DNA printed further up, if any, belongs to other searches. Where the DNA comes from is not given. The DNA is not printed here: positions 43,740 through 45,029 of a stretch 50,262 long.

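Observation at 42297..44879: Coupled enzyme trio at the tail of the virion operon: CtlX/DDAH-like amidinotransferase-fold enzyme, agmatine-deiminase-like enzyme and PSD-family pyruvoyl decarboxylase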

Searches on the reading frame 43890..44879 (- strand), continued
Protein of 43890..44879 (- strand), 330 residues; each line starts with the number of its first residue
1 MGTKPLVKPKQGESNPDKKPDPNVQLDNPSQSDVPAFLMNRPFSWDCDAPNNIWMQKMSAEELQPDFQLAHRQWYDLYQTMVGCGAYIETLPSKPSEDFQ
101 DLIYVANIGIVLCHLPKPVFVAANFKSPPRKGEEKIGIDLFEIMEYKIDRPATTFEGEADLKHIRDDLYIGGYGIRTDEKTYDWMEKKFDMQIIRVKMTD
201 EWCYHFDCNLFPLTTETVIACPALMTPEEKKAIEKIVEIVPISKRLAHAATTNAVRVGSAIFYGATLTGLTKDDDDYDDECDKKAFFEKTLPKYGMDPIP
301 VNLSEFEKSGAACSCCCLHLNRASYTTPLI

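Call 42: search_solved_structures(query=A2, max_evalue=0.01, show_alignments=4)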
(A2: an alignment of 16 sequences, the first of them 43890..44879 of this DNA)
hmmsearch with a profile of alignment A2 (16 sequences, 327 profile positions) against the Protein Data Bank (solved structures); distinct sequences matched with E-value up to 0.01: 14.
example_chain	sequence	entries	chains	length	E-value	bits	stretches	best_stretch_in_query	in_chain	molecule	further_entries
6lrf_A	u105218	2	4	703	5.2e-34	121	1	36-270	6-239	Alr4995 protein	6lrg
6lrh_A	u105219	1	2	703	1.5e-33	119.5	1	36-270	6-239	Alr4995 protein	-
6jv0_A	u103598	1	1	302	1.8e-31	112.7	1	37-270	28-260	Sll1336 protein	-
6jv1_A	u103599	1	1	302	9.5e-31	110.3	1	37-270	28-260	Sll1336 protein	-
6juz_A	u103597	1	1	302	3e-30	108.7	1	37-270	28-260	Sll1336 protein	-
6juy_A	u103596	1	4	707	3.8e-30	108.3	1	38-270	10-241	Sll1336 protein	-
3rhy_A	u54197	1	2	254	1.5e-06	30.8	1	64-260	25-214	N(G),N(G)-dimethylarginine dimethylaminohydrolase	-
1h70_A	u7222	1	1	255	1.4e-05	27.6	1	64-260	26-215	NG, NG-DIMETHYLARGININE DIMETHYLAMINOHYDROLASE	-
3bpb_A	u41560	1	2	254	7.2e-05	25.2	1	64-260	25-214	dimethylarginine dimethylaminohydrolase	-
7ut0_A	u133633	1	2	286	0.0021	20.4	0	62-148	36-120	N(G),N(G)-dimethylarginine dimethylaminohydrolase 1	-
7usz_A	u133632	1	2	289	0.0022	20.4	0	62-148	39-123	N(G),N(G)-dimethylarginine dimethylaminohydrolase 1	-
2jai_A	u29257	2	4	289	0.0022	20.4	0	62-148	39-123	NG, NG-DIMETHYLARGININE DIMETHYLAMINOHYDROLASE 1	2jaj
6szp_A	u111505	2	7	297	0.0024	20.2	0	62-148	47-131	N(G),N(G)-dimethylarginine dimethylaminohydrolase 1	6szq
3i2e_A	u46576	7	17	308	0.0027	20.1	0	62-148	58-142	N(G),N(G)-dimethylarginine dimethylaminohydrolase 1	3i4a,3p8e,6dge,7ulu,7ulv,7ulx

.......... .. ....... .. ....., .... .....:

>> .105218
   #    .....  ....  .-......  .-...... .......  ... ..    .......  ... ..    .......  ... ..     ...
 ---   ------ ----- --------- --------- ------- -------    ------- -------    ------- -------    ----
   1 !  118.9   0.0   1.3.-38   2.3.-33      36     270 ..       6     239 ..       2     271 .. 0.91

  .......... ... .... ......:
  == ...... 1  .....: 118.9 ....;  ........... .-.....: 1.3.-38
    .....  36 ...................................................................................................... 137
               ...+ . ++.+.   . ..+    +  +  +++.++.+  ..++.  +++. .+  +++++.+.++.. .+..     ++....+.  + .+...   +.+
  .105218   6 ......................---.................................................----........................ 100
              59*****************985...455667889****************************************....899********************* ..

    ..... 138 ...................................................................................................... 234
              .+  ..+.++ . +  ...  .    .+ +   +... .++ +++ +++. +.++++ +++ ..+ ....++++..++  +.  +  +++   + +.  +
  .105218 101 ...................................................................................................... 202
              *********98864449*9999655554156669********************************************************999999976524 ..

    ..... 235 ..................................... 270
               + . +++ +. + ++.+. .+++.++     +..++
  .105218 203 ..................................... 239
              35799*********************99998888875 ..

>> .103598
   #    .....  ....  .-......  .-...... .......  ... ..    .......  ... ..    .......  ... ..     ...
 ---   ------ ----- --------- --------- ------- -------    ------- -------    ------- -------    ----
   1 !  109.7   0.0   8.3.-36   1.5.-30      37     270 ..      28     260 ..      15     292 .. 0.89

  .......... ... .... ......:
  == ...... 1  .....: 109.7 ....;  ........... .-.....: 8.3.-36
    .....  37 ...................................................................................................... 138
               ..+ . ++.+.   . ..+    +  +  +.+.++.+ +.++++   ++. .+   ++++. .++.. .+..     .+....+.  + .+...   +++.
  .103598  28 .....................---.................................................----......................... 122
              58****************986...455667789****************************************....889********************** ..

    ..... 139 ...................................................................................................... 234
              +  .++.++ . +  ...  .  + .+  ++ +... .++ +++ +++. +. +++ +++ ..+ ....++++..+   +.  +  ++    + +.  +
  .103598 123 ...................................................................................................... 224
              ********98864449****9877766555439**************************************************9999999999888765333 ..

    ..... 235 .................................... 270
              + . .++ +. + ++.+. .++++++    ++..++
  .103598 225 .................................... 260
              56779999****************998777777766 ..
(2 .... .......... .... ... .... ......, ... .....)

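Call 49: find_related_loci(query=A2, collection=genome_contigs, flank=8000)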
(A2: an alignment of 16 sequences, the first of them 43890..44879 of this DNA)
Query A2 (330 aa) in genome_contigs; peptide patterns used: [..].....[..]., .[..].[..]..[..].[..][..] (x = any residue, [..] = any of these).
151 stretches matched a pattern; 107 encode a relative of the query (tblastn E <= 1e-3); the best 80 are kept; 80 distinct loci.
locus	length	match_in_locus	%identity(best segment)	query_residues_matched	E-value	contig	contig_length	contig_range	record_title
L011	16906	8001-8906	42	28-329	1e-81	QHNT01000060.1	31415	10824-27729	MAG: Verrucomicrobia bacterium isolate AV7 14_0929_05_30cm_scaffold_2170_curated, whole genome shotgun sequence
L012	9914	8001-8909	43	28-330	1e-80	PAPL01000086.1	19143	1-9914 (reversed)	MAG: Verrucomicrobiales bacterium isolate SP164 123798, whole genome shotgun sequence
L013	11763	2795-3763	39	2-330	1e-79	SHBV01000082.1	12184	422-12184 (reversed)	MAG: Verrucomicrobiaceae bacterium isolate MED-G183 Verrucomicrobiaceae-MED-G183-C82, whole genome shotgun sequence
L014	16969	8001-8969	38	4-330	2e-79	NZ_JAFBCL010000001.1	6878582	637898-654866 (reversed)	Saccharothrix algeriensis strain DSM 44581 Ga0451104_01, whole genome shotgun sequence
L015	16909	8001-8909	39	28-330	2e-79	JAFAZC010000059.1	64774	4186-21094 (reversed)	MAG: Kutzneria sp. isolate CP_BM_RX_R8_31 BM_RX_R8_k147_2706060, whole genome shotgun sequence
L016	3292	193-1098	41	28-329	3e-80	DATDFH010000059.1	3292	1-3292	MAG TPA_asm: Verrucomicrobiia bacterium isolate SMAG_U221 k141_1387897, whole genome shotgun sequence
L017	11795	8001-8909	42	28-330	2e-79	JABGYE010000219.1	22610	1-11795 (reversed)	MAG: Akkermansiaceae bacterium isolate SI034_bin91 k141_339895, whole genome shotgun sequence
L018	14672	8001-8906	41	28-329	4e-79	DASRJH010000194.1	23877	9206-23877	MAG TPA_asm: Planctomycetota bacterium isolate SMAG_U10131 k141_1844159, whole genome shotgun sequence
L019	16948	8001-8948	41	21-330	1e-78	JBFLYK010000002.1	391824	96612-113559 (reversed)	MAG: Actinomycetota bacterium isolate MAG083 MAG083_2, whole genome shotgun sequence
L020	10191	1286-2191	42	28-329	2e-78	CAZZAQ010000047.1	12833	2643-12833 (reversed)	MAG TPA_asm: uncultured Bifidobacterium sp. isolate SRP119689_co1_255 genome assembly, contig: NODE_7164_length_12833_co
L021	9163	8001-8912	41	27-330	2e-78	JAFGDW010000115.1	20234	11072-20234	MAG: candidate division KSB1 bacterium isolate Zod_Metabat.1197 k87_4838919, whole genome shotgun sequence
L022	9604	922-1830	42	28-330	2e-78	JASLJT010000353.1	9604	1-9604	MAG: Verrucomicrobiales bacterium isolate ETNP1_MAG_10 c_000002439216, whole genome shotgun sequence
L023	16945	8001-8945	40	18-330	3e-78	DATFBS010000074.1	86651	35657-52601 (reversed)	MAG TPA_asm: Gemmatimonadaceae bacterium isolate SMAG_U8534 k141_910035, whole genome shotgun sequence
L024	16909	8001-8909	41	28-330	6e-78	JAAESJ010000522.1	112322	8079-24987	MAG: Verrucomicrobiaceae bacterium isolate Ust_9 UstG_CONTIG3963527, whole genome shotgun sequence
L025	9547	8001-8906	42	27-330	4e-78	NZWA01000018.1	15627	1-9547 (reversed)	MAG: Flavobacteriales bacterium isolate NAT55 MHASMcontig_242030, whole genome shotgun sequence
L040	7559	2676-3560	41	30-327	9e-75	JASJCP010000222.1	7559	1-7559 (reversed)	MAG: Xenococcaceae cyanobacterium MO_167.B27 MO_167.c_6731, whole genome shotgun sequence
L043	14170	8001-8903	40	27-330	6e-75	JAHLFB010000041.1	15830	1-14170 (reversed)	MAG: Candidatus Phocaeicola faecipullorum isolate 17637 A2M15__C69411_L15830, whole genome shotgun sequence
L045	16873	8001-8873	41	32-325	2e-74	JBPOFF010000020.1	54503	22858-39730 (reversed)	MAG: Sulfitobacter sp. isolate MAG_46 MAG_46_20, whole genome shotgun sequence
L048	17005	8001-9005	36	4-330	5e-74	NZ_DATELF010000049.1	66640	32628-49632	MAG: Amycolatopsis sp. isolate SMAG_U8909 k141_654773, whole genome shotgun sequence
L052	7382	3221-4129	39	28-330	4e-73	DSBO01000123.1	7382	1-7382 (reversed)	MAG TPA_asm: Thioalkalivibrio sp. isolate SpSt-1174 Ga0129302_1006366, whole genome shotgun sequence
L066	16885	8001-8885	41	28-325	4e-70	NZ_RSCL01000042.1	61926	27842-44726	Dulcicalothrix desertica PCC 7102 sequence042, whole genome shotgun sequence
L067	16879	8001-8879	40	30-325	1e-69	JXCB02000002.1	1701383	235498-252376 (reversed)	Tolypothrix campylonemoides VB511288 scaffold_001, whole genome shotgun sequence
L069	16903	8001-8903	41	30-327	2e-68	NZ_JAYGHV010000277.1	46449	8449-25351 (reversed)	Spirulina sp. 06S082 NODE_73_length_46449_cov_4.224407, whole genome shotgun sequence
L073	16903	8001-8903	40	30-327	3e-66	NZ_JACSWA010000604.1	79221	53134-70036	Spirulina sp. CCY15215 CCY15215_604, whole genome shotgun sequence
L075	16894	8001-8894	39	30-329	1e-65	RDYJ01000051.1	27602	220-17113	MAG: Nostocales cyanobacterium isolate PH2015_08D_39_10 PH2015_08D_scaffold_325, whole genome shotgun sequence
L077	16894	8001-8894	39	30-329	5e-65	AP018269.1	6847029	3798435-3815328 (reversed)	Cylindrospermum sp. NIES-4074 DNA, nearly complete genome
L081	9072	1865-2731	41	34-321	3e-63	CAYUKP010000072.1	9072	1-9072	MAG TPA_asm: uncultured Verrucomicrobiales bacterium isolate SRP114822_co5_92 genome assembly, contig: NODE_2666_length_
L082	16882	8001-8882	39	33-321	2e-62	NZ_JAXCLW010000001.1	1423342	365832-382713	Dongia soli strain D78 13941_scaffold1, whole genome shotgun sequence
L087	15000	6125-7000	40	35-321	5e-61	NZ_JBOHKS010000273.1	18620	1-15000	MAG: Hypericibacter sp. isolate H1-B2_metawrap_bin.14 k127_95680, whole genome shotgun sequence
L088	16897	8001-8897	39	21-318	2e-59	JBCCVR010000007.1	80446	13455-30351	MAG: Cyanobacteria bacterium P01_E01_bin.42 k141_1145614_length_80446_cov_12.0000, whole genome shotgun sequence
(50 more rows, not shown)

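Call 63: search_protein_families(library=pfam, proteins=[L052:4133-5467:+, L081:4827-6515:+, L066:9041-10300:+, L048:4831-6531:-, L024:10431-11609:+, L066:10264-11268:+, L043:6055-8010:+, L017:6090-6923:+, L005:10760-11236:+], max_evalue=0.001)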
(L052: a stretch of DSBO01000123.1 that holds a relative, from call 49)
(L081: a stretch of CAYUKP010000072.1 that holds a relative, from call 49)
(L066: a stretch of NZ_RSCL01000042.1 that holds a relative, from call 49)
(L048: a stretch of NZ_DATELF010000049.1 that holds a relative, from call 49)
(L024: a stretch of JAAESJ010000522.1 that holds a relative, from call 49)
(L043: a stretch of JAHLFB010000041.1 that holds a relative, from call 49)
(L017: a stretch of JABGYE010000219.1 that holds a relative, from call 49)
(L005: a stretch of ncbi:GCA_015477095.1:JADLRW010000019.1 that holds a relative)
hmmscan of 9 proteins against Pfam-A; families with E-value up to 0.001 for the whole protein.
L052:4133-5467:+ (445 aa): 1 family
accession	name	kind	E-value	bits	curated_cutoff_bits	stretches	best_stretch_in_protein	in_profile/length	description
PF01554.23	MatE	-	1.5e-37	129.2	24.9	2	18-178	1-161/161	MatE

L081:4827-6515:+ (563 aa): 3 families
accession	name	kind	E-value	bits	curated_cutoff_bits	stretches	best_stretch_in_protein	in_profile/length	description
PF00664.28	ABC_membrane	-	1.7e-28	100.6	28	1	42-309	2-273/274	ABC transporter transmembrane region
PF00005.33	ABC_tran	-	4.5e-25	89.3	25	1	373-515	6-137/137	ABC transporter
PF02463.25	SMC_N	-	0.00047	20.1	40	1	254-544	135-198/220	RecF/RecN/SMC N terminal domain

L066:9041-10300:+ (420 aa): 2 families
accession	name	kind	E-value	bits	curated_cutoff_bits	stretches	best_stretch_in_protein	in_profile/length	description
PF02784.22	Orn_Arg_deC_N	-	5.5e-38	131.2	23.4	1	39-271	5-247/247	Pyridoxal-dependent decarboxylase, pyridoxal binding domain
PF00278.28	Orn_DAP_Arg_deC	-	8.1e-11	42.5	23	1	273-361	7-95/95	Pyridoxal-dependent decarboxylase, C-terminal sheet domain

L048:4831-6531:- (567 aa): 2 families
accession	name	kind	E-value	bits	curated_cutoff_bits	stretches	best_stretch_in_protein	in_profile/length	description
PF00501.34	AMP-binding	-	6.9e-71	239.5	29.9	1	54-415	6-384/384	AMP-binding enzyme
PF13193.12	AMP-binding_C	-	2.2e-18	67.4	24.5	1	465-547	1-76/76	AMP-binding enzyme C-terminal domain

L024:10431-11609:+ (393 aa): 4 families
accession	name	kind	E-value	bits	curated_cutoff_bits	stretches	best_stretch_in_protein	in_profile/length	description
PF13416.11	SBP_bac_8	-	3e-30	106.4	27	1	69-329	2-267/279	Bacterial extracellular solute-binding protein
PF13343.11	SBP_bac_6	-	3.3e-16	59.9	24.6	1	105-327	6-224/245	Bacterial extracellular solute-binding protein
PF01547.30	SBP_bac_1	-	4.2e-16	60.3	26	1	64-311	9-306/307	Bacterial extracellular solute-binding protein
PF13531.11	SBP_bac_11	-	1.2e-05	25.7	25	1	68-309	15-216/227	Bacterial extracellular solute-binding protein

L066:10264-11268:+ (335 aa): 1 family
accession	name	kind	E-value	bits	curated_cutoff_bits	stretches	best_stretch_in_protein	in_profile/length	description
PF04371.20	PAD_porph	-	1.9e-40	139.5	25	1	15-326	4-318/321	Porphyromonas-type peptidyl-arginine deiminase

L043:6055-8010:+ (652 aa): 1 family
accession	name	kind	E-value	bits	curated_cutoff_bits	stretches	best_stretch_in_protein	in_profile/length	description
PF01804.23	Penicil_amidase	-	1.5e-59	203.2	21.3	1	3-643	2-671/675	Penicillin amidase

L017:6090-6923:+ (278 aa): 3 families
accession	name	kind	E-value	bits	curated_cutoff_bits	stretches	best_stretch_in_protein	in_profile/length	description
PF06167.18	Peptidase_M90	-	4.5e-79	265.9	26.2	1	35-271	6-242/243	Glucose-regulated metallo-peptidase M90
PF25226.1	DUF7844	-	0.00023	21.2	27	0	207-275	160-225/230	Domain of unknown function (DUF7844)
PF07737.17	ATLF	-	0.00027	21.2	27.4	1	170-269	107-192/193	Anthrax toxin lethal factor, N- and C-terminal domain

L005:10760-11236:+ (158 aa): 0 families

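Call 73: find_related_loci(query=A2, collection=viral_contigs, flank=6000)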
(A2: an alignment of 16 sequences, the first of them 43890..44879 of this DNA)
Query A2 (330 aa) in viral_contigs; peptide patterns used: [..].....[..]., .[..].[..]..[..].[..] (x = any residue, [..] = any of these).
231 stretches matched a pattern; 225 encode a relative of the query (tblastn E <= 1e-3); the best 80 are kept; 80 distinct loci.
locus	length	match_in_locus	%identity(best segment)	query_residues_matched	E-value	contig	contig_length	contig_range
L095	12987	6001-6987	66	1-330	1e-152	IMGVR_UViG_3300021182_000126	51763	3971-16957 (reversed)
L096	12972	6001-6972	49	4-329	1e-106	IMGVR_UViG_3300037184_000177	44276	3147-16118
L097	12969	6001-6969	48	7-329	2e-101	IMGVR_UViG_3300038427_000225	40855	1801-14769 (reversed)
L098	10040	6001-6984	44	3-329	2e-94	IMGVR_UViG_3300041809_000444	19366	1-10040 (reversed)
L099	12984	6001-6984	44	3-329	2e-94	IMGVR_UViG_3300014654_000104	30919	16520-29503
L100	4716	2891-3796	46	26-330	7e-90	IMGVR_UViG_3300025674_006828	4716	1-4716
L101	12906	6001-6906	45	26-330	1e-88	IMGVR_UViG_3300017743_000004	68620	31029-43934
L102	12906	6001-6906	45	27-330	4e-88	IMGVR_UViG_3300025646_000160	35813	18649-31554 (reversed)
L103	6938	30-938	45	27-330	5e-87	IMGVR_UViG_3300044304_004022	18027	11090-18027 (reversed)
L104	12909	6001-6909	45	27-330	5e-87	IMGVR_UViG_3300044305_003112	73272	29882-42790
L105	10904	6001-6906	45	27-330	8e-87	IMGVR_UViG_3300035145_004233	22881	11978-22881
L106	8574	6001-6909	46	27-330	1e-86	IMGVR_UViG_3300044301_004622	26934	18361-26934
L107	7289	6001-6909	46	27-330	1e-86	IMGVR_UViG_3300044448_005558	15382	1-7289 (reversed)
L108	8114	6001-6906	45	27-330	8e-87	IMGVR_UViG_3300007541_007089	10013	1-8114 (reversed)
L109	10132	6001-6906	45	27-330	8e-87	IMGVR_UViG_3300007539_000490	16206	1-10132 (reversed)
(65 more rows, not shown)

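Call 77: search_protein_families(library=pfam, proteins=[L069:9015-10472:+, L077:6711-7904:+, L077:3813-5243:+, L067:10283-11914:+, L045:8840-10294:+, L045:10324-11748:+, L045:6455-7912:+, L077:9429-10691:+, L082:6046-7962:+, L082:8922-9254:+], max_evalue=0.001)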
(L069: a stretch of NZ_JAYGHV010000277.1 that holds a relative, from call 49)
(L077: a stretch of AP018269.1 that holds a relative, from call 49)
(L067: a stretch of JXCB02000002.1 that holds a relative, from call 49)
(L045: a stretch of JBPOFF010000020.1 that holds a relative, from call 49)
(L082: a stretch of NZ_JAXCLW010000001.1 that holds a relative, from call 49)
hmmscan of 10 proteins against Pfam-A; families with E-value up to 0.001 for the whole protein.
L069:9015-10472:+ (486 aa): 8 families
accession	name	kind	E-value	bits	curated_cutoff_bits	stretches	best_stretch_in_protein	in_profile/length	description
PF01276.26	OKR_DC_1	-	3.3e-76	257.2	27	1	8-311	1-327/417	Orn/Lys/Arg decarboxylase, major domain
PF00155.27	Aminotran_1_2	-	8.3e-13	48.7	19.7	1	63-309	38-300/361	Aminotransferase class I and II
PF03711.20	OKR_DC_1_C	-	3.6e-10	40.7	24.2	1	414-461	61-111/132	Orn/Lys/Arg decarboxylase, C-terminal domain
PF00266.25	Aminotran_5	-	5.5e-09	35.9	21.5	1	68-230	44-205/371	Aminotransferase class-V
PF01041.23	DegT_DnrJ_EryC1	-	1.9e-07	31.1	19.8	1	79-200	36-150/360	DegT/DnrJ/EryC1/StrS aminotransferase family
PF05889.19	SepSecS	-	6.3e-07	28.9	21.1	1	101-228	92-225/389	O-phosphoseryl-tRNA(Sec) selenium transferase, SepSecS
PF01212.27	Beta_elim_lyase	-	2.4e-06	27.5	27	1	70-286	35-233/288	Beta-eliminating lyase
PF01053.26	Cys_Met_Meta_PP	-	5.6e-05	22.3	27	1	81-229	66-201/381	Cys/Met metabolism PLP-dependent enzyme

L077:6711-7904:+ (398 aa): 2 families
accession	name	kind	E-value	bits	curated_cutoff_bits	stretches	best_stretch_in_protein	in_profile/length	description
PF02784.22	Orn_Arg_deC_N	-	6.9e-39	134.1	23.4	1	44-275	6-247/247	Pyridoxal-dependent decarboxylase, pyridoxal binding domain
PF00278.28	Orn_DAP_Arg_deC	-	6.6e-10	39.6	23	1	196-365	5-95/95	Pyridoxal-dependent decarboxylase, C-terminal sheet domain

L077:3813-5243:+ (477 aa): 1 family
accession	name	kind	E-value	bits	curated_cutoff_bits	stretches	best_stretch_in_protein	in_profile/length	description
PF01554.23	MatE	-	1.3e-42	145.6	24.9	2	20-179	1-161/161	MatE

L067:10283-11914:+ (544 aa): 4 families
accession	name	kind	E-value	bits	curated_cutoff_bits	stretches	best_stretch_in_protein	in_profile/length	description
PF00005.33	ABC_tran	-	2.2e-28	100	25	1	348-483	3-136/137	ABC transporter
PF00664.28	ABC_membrane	-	1.8e-10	41.4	28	1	16-255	9-249/274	ABC transporter transmembrane region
PF13304.12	AAA_21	-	6.6e-08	33.4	27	0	447-516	209-300/304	AAA domain, putative AbiEii toxin, Type IV TA system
PF02463.25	SMC_N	-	1.9e-07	31.2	40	0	446-529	127-212/220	RecF/RecN/SMC N terminal domain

L045:8840-10294:+ (485 aa): 1 family
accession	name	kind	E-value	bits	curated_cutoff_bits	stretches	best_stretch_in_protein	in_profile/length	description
PF00120.29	Gln-synt_C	-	1.4e-68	232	24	1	148-481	3-344/344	Glutamine synthetase, catalytic domain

L045:10324-11748:+ (475 aa): 1 family
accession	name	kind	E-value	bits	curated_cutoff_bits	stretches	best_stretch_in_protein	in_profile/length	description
PF01554.23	MatE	-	1.5e-40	139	24.9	2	44-204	1-161/161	MatE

L045:6455-7912:+ (486 aa): 0 families

L077:9429-10691:+ (421 aa): 2 families
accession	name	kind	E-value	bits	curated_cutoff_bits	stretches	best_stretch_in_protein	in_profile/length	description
PF00668.25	Condensation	-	1.9e-15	56.9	30.6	1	14-159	17-168/456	Condensation domain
PF16911.10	PapA_C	-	7.1e-11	42.4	30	1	213-368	12-163/203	Phthiocerol/phthiodiolone dimycocerosyl transferase C-terminus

L082:6046-7962:+ (639 aa): 13 families
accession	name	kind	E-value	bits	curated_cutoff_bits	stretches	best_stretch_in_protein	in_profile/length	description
PF14559.12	TPR_19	-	2.4e-13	50.6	25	2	479-530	6-57/68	Tetratricopeptide repeat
PF13428.12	TPR_14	-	3.9e-12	46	23.5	0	538-573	6-41/44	Tetratricopeptide repeat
PF07719.23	TPR_2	-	5.3e-10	39.1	27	1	466-497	3-34/34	Tetratricopeptide repeat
PF13432.12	TPR_16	-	2.9e-09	37.6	32.7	0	446-498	13-65/65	Tetratricopeptide repeat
PF13431.12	TPR_17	-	6.3e-09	35.9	24.4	0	487-518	2-33/34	Tetratricopeptide repeat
PF13181.12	TPR_8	-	9.5e-09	35.2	25.7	0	464-497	1-34/34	Tetratricopeptide repeat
PF00211.25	Guanylate_cyc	-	3.7e-08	33.6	21.9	1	21-178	11-178/183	Adenylate and Guanylate cyclase catalytic domain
PF13424.12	TPR_12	-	8.2e-08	32.8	30.1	0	465-493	46-74/77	Tetratricopeptide repeat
PF00515.34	TPR_1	-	8.2e-07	29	27.8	0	470-497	7-34/34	Tetratricopeptide repeat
PF23914.1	TPR_CcmH_CycH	-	3.2e-05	24.3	42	1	449-561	36-149/158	Cytochrome c-type biogenesis protein H TPR domain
PF13174.12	TPR_6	-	4.5e-05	24.3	26.3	0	538-564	5-31/33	Tetratricopeptide repeat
PF13371.12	TPR_9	-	0.00019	21.8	35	0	474-529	5-60/73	Tetratricopeptide repeat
PF12895.13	ANAPC3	-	0.00029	21.5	27.2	0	444-523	3-81/82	Anaphase-promoting complex, cyclosome, subunit 3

L082:8922-9254:+ (111 aa): 0 families
